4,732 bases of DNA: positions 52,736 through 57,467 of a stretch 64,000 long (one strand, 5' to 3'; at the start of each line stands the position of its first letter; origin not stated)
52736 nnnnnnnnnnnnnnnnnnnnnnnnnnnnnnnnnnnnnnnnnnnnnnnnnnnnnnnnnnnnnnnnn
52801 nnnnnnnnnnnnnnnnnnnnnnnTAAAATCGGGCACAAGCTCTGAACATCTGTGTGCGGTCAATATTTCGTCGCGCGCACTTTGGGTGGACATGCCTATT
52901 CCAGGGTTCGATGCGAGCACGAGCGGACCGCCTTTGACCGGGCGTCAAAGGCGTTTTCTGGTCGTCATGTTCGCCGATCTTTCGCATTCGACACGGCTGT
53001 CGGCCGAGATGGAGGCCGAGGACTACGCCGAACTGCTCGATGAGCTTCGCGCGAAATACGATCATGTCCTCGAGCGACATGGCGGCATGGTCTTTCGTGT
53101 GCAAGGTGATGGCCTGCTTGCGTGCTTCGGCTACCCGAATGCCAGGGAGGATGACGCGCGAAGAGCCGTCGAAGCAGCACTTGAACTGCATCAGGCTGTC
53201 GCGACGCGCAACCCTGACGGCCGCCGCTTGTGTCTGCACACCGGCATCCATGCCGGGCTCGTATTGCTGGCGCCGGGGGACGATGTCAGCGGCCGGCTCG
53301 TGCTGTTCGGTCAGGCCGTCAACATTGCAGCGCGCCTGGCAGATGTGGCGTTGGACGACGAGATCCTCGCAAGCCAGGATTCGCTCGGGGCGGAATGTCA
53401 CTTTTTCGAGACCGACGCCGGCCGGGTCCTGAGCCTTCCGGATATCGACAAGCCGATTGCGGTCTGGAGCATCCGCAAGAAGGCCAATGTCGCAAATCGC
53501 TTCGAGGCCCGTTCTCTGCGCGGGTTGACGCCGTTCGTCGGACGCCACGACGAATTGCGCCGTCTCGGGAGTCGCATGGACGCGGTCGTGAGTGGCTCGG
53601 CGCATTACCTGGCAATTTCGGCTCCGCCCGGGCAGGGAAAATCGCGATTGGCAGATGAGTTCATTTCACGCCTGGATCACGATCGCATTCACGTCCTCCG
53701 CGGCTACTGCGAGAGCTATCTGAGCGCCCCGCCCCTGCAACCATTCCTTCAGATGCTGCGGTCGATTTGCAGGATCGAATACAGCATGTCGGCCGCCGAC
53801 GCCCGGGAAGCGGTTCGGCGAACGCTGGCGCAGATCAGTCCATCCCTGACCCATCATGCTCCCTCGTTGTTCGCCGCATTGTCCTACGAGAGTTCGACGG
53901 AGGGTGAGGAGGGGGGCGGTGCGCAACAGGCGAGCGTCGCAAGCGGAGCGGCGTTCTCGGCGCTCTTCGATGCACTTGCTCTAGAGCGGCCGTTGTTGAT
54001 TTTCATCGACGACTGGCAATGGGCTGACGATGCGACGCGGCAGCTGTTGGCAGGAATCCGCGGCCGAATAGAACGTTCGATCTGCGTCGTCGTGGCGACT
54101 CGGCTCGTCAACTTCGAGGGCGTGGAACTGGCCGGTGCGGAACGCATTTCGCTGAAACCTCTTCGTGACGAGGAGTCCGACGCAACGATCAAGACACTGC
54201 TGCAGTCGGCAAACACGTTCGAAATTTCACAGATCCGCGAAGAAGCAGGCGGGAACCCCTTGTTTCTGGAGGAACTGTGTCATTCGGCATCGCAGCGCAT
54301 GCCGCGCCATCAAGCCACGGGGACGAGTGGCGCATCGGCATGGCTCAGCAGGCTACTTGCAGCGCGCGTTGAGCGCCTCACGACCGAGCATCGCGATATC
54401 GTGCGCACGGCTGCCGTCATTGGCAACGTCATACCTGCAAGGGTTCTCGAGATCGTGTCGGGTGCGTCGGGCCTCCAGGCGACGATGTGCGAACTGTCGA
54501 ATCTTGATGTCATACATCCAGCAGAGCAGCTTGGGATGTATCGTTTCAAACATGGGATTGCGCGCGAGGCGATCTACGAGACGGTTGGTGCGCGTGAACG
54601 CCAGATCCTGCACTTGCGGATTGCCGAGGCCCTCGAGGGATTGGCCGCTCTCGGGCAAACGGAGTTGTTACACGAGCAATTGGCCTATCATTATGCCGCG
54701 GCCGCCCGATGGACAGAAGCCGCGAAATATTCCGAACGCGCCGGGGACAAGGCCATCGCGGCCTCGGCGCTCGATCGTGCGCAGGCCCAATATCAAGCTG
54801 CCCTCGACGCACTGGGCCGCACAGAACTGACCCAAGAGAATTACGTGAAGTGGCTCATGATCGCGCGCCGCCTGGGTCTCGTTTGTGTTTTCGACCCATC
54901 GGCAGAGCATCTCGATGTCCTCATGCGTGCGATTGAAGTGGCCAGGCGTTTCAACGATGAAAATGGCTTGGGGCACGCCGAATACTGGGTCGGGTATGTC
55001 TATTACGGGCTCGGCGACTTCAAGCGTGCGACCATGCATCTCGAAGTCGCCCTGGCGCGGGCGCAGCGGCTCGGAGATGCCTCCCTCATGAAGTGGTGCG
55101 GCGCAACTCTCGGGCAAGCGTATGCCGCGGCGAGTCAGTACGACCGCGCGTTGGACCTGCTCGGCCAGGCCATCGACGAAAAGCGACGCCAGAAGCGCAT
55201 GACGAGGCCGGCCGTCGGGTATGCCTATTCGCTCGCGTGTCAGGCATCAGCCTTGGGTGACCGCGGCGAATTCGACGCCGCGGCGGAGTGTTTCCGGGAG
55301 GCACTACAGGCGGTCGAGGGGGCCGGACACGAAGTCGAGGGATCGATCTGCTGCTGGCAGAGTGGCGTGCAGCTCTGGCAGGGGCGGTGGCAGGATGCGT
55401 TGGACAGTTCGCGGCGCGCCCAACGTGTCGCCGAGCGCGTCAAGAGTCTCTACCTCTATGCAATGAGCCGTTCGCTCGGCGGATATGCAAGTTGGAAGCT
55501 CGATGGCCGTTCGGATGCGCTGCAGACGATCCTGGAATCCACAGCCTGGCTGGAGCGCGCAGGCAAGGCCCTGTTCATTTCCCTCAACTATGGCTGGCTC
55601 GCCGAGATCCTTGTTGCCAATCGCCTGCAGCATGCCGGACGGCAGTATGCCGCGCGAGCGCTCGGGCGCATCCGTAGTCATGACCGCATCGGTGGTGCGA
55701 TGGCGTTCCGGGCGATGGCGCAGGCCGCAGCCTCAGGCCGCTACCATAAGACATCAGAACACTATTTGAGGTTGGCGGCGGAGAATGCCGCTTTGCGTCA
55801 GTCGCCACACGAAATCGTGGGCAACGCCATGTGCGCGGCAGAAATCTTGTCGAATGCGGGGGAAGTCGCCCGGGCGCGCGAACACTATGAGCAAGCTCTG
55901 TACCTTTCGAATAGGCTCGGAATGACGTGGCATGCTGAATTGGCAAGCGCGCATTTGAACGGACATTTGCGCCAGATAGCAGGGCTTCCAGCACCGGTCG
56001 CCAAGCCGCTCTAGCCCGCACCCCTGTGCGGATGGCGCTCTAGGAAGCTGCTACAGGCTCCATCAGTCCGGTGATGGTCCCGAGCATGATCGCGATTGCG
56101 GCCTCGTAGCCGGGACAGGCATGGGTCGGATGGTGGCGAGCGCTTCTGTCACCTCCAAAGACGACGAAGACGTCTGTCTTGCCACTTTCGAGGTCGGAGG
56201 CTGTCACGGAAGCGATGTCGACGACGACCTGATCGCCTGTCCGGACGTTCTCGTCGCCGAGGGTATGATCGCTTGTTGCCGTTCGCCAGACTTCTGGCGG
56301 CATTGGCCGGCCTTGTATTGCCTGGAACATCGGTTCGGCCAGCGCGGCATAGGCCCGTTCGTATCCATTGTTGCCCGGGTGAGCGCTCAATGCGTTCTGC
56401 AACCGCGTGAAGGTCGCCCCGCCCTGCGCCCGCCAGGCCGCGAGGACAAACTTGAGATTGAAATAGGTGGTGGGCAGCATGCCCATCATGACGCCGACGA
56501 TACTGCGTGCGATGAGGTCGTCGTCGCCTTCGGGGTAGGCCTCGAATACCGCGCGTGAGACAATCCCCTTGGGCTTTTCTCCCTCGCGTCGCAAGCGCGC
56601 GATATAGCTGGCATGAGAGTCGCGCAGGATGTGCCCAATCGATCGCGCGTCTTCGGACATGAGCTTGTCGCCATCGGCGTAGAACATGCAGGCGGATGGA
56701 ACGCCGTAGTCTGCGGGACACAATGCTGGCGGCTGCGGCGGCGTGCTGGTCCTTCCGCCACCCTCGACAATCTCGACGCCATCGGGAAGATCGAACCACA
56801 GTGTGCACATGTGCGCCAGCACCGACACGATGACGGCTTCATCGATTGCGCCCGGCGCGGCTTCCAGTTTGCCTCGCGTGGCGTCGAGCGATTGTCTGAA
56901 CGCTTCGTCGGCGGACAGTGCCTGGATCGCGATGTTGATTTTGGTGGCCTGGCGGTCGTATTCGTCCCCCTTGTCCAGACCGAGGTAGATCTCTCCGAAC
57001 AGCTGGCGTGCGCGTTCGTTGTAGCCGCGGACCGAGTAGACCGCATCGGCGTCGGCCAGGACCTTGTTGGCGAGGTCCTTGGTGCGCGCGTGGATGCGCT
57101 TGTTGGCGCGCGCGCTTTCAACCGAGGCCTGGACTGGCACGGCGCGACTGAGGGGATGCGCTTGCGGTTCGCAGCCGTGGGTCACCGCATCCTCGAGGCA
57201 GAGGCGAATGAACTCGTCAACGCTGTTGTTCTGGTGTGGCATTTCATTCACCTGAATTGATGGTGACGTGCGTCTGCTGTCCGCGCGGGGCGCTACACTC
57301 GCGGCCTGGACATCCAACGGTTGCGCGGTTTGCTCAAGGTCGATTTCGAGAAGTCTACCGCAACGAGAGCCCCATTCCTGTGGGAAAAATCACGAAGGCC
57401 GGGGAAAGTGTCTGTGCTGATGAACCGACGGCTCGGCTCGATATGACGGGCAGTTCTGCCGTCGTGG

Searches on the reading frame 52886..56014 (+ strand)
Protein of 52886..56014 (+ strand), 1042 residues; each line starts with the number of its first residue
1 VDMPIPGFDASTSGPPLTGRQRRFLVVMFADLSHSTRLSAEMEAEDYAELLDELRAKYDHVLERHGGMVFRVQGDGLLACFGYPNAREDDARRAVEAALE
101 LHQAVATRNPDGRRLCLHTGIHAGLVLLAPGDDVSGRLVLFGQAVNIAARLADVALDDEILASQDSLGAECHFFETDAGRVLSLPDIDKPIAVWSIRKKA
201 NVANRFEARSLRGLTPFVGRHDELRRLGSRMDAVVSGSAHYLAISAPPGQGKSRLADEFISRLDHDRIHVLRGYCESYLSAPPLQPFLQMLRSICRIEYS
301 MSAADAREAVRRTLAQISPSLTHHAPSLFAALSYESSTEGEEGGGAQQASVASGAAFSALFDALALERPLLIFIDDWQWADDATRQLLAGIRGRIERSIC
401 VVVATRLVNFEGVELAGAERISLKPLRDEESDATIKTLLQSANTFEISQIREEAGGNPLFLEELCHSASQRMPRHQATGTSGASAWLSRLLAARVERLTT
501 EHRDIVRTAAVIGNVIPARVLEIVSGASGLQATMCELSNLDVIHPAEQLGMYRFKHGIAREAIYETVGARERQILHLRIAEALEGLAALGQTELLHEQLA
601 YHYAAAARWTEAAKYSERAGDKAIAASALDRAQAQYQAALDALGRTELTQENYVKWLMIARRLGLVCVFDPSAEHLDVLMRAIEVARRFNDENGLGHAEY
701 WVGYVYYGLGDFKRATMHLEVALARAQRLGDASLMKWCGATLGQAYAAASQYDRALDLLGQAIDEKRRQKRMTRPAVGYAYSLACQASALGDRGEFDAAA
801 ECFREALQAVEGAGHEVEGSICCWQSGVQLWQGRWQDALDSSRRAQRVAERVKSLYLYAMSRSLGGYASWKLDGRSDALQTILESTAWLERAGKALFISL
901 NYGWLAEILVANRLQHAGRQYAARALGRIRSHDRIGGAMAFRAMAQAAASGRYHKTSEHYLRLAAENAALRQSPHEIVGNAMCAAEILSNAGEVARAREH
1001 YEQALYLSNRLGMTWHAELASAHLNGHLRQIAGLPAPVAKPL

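Call 3: search_protein_families(library=pfam, proteins=[window:52886-56014:+], max_evalue=0.01)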
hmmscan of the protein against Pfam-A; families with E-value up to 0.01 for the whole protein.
window:52886-56014:+ (1042 aa): 9 families
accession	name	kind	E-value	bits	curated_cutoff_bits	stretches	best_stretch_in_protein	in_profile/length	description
PF13191.12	AAA_16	-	3.3e-24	86.7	32.6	1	216-399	1-164/167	AAA ATPase domain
PF00211.25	Guanylate_cyc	-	7.9e-17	61.9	21.9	1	26-165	10-150/183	Adenylate and Guanylate cyclase catalytic domain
PF17874.7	TPR_MalT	-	6e-07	29.5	45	1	698-912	42-253/336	MalT-like TPR region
PF13424.12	TPR_12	-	2.1e-06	28.3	30.1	1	698-764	5-73/77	Tetratricopeptide repeat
PF12862.13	ANAPC5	-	6.5e-06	26.6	23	0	663-702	45-84/91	Anaphase-promoting complex subunit 5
PF00515.34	TPR_1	-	0.00022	21.4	27.8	0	782-808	3-29/34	Tetratricopeptide repeat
PF24883.2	NPHP3_N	-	0.00063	20.4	24.8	1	238-316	21-96/164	Nephrocystin 3, N-terminal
PF13181.12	TPR_8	-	0.0019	18.7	25.7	0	985-1008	8-31/34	Tetratricopeptide repeat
PF07719.23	TPR_2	-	0.0041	17.6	27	0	781-808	2-29/34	Tetratricopeptide repeat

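Call 4: search_protein_families(library=padloc, proteins=[window:52886-56014:+], max_evalue=0.01)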
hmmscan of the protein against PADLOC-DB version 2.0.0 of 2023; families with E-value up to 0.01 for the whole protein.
window:52886-56014:+ (1042 aa): 10 families
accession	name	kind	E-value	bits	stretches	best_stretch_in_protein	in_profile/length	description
PDLC02367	PycC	-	1.5e-12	45.4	1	26-164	45-186/226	-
PDLC02369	PycC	-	4.7e-10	37.4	1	25-165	47-186/248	-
PDLC02370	PycC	-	8e-10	36.6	1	21-103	78-161/340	-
PDLC00734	PycC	-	1.5e-09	35.4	1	21-151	186-320/374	Pycsar cyclase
PDLC00767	PycC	-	2.1e-07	28.6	1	22-100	90-165/337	Pycsar cyclase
PDLC00763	PycC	-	9.2e-07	26.5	1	25-164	54-201/268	Pycsar cyclase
PDLC00766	PycC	-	2.3e-06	25.3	1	26-161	45-186/232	Pycsar cyclase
PDLC00764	PycC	-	6.5e-06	23.3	1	21-103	91-174/449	Pycsar cyclase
PDLC00761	PycC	-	6.2e-05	20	1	23-98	104-180/438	Pycsar cyclase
PDLC02366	PycC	-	0.0033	14.4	1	22-104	275-361/486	-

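Call 5: search_protein_families(library=ncbifam, proteins=[window:52886-56014:+], max_evalue=0.01)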
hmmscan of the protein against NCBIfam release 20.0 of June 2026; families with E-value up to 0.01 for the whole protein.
window:52886-56014:+ (1042 aa): 6 families
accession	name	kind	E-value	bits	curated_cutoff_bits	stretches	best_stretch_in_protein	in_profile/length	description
TIGR03903.1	TOMM_kin_cyc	equivalog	1.6e-66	225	705.75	1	22-818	285-1102/1267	TOMM system kinase/cyclase fusion protein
NF058673.1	LipAdnlyCyLipJMY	equivalog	9.6e-10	37.7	800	1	22-163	293-415/449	bifunctional lipase/adenylate cyclase LipJ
NF053720.1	NsdA_fam_reg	subfamily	6e-08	32.6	75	1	679-854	224-403/432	NsdA family TPR-like regulatory protein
NF053520.1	HK_Porph_FimS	equivalog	6.4e-05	21.4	600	0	741-853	49-158/618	sensor histidine kinase FimS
NF040959.1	MamA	equivalog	0.00021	20.8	200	1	698-808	73-167/204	magnetosome protein MamA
NF052312.1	T9SS_PorW_SprE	equivalog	0.0038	15.9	250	1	685-774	130-217/716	type IX secretion system periplasmic lipoprotein PorW/SprE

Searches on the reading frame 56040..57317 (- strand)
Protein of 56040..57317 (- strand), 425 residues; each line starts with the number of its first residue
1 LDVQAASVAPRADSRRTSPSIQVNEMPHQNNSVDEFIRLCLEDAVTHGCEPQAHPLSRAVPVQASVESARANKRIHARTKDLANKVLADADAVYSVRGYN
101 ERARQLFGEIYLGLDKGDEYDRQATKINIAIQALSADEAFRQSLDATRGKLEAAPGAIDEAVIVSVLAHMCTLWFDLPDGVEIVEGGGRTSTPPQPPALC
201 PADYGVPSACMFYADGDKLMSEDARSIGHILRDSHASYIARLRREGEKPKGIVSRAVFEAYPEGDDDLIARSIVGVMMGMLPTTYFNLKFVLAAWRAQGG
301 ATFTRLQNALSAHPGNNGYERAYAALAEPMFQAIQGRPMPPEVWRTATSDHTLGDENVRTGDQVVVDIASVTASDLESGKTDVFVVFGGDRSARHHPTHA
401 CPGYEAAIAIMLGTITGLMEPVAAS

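Call 3: search_protein_families(library=pfam, proteins=[window:56040-57317:-], max_evalue=0.01)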
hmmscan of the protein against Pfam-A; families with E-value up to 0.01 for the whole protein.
window:56040-57317:- (425 aa): 0 families

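Call 4: search_protein_families(library=padloc, proteins=[window:56040-57317:-], max_evalue=0.01)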
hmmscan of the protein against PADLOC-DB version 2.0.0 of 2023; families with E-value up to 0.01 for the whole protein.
window:56040-57317:- (425 aa): 0 families

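Call 5: search_protein_families(library=ncbifam, proteins=[window:56040-57317:-], max_evalue=0.01)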
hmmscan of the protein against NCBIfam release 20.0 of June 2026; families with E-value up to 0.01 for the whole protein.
window:56040-57317:- (425 aa): 0 families

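Call 23: search_solved_structures(query=window:56040-57242:-, max_evalue=10, show_alignments=2)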
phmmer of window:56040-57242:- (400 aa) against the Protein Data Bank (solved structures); distinct sequences matched with E-value up to 10: 7.
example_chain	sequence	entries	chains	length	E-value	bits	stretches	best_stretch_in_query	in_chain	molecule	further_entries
8vxg_A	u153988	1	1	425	0.18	13.9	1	241-348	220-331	CYP125MRCA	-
8vxi_A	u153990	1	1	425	0.18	13.9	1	241-348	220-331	CYP125MRCA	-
5foi_A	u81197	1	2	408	0.18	13.9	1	312-374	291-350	MYCINAMICIN VIII C21 METHYL HYDROXYLASE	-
3hs2_A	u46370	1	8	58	0.27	13.3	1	201-239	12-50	Prevent host death protein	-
3hry_A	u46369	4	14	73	0.31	13.1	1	201-242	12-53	Prevent host death protein | Antitoxin phd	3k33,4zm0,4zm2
3rwl_A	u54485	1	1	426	0.56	12.2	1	283-361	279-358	Cytochrome P450 alkane hydroxylase 1 CYP153A7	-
7ant_A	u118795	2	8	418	1.7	10.6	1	278-373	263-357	Cytochrome P450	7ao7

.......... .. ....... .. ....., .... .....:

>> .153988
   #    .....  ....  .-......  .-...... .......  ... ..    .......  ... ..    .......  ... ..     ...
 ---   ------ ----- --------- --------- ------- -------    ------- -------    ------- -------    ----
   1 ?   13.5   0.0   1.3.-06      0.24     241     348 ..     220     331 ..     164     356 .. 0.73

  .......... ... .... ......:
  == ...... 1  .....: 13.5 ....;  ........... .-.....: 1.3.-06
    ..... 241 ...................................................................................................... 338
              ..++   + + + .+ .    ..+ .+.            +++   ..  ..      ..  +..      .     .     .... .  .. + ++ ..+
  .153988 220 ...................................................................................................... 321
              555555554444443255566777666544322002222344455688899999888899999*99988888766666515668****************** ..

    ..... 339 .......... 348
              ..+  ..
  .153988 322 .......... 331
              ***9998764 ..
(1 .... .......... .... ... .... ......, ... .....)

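Call 62: search_solved_structures(query=A4, max_evalue=1, show_alignments=1)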
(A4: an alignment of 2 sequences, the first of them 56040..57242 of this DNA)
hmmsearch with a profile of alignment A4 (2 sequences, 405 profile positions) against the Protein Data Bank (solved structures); distinct sequences matched with E-value up to 1: 2.
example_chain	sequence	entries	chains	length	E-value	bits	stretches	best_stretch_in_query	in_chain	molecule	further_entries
8vxg_A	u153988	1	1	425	0.19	13.7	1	323-351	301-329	CYP125MRCA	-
8vxi_A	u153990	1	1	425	0.19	13.7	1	323-351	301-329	CYP125MRCA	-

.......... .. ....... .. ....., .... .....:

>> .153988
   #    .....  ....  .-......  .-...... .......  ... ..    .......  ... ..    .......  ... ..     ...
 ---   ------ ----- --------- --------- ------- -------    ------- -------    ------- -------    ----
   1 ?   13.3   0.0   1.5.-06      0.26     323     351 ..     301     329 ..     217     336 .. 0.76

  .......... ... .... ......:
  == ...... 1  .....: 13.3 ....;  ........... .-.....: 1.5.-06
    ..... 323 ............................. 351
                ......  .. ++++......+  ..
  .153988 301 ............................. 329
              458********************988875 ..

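Call 64: search_protein_families(library=pfam, proteins=[window:56040-57242:-], max_evalue=10)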
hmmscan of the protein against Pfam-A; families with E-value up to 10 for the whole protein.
window:56040-57242:- (400 aa): 0 families

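Call 70: predict_structure(protein=window:56040-57242:-)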
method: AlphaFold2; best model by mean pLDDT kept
length: 400 residues; sequences in the alignment: 1
mean_pLDDT: 38.1   pTM: 0.33
mean pLDDT of the five models: 38.1, 32.9, 29.6, 29.4, 28.6
residues with pLDDT >= 90: 0; 70-90: 7; 50-70: 41; < 50: 352
segments of 3 or more residues with pLDDT < 50: 1-6, 8-12, 14-145, 153-206, 249-400
pLDDT, mean of each block of 10 residues (from residue 1): 41 47 39 33 31 39 36 33 34 33 33 41 38 38 51 41 28 24 28 32 46 68 66 62 50 42 37 37 38 37 33 32 29 32 36 37 31 31 31 30
secondary structure, 60 per line:
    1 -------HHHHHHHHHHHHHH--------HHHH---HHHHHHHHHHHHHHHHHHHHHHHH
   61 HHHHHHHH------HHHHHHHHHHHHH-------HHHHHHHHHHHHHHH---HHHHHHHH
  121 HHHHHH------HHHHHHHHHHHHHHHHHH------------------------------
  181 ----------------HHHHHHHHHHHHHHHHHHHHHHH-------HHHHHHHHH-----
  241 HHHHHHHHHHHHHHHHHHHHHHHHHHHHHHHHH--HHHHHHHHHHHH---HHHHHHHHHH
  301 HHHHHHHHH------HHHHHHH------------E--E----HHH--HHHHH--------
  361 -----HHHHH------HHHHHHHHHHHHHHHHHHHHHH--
elements in order: H8-21 H30-33 H37-68 H75-87 H95-109 H113-126 H133-150 H197-219 H227-235 H241-273 H276-287 H291-309 H316-322 H348-352 H366-370 H377-398
